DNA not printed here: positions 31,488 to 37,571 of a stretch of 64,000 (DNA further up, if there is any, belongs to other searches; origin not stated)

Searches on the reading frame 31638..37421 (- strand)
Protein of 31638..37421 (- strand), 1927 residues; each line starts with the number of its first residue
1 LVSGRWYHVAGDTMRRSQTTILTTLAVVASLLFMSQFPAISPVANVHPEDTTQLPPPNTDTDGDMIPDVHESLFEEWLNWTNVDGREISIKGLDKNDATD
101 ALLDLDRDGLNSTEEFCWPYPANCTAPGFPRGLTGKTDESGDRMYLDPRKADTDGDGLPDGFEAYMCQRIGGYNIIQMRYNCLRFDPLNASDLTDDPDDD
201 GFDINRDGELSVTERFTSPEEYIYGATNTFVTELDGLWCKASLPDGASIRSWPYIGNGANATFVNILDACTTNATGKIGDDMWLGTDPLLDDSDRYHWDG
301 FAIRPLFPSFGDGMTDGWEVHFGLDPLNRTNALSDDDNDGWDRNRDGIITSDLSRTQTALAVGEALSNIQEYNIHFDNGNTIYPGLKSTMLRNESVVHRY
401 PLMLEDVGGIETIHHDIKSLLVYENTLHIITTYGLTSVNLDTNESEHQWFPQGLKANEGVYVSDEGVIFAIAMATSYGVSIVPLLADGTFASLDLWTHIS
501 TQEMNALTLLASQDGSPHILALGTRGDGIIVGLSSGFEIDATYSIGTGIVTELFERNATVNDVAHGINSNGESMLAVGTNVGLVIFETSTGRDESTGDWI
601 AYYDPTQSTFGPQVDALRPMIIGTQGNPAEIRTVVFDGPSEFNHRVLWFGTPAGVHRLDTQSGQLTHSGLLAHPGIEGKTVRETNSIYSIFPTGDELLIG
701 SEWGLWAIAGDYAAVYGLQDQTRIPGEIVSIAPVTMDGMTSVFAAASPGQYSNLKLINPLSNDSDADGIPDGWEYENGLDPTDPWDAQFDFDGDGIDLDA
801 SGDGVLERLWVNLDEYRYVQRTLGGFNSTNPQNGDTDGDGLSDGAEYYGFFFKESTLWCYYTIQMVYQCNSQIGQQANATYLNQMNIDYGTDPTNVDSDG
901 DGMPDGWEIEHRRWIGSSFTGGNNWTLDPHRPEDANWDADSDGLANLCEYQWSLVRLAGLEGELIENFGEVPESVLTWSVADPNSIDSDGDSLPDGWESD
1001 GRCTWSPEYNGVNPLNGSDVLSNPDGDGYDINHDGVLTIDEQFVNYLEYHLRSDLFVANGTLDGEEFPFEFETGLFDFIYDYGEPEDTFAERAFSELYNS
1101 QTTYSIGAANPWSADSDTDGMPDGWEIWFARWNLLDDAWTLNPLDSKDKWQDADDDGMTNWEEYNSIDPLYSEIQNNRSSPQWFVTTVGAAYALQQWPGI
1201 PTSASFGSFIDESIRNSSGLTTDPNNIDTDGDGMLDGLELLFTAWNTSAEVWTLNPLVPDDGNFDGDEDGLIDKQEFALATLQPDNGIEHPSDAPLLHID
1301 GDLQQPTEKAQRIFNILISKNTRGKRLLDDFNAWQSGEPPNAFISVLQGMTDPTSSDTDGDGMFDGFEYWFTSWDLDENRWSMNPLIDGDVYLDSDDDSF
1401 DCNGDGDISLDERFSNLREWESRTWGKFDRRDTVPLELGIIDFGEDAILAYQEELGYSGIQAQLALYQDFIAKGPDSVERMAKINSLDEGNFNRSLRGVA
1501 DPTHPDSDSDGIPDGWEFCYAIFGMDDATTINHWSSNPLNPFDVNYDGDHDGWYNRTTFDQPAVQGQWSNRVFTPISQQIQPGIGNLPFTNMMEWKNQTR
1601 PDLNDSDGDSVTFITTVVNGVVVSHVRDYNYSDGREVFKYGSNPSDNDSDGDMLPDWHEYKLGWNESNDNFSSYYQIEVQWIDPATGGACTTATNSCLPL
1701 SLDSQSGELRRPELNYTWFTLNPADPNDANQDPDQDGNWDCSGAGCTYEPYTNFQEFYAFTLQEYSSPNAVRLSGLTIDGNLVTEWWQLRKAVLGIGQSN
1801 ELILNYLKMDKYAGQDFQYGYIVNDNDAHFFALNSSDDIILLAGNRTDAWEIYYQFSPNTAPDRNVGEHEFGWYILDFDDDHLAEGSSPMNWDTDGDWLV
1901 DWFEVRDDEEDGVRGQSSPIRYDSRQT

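Call 9: search_protein_families(library=pfam, proteins=[window:31638-37421:-], max_evalue=0.001)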
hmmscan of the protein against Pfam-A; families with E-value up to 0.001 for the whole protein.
window:31638-37421:- (1927 aa): 1 family
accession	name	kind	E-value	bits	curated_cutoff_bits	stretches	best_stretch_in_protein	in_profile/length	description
PF18884.5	TSP3_bac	-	0.00048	20.4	25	0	152-164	1-13/22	Bacterial TSP3 repeat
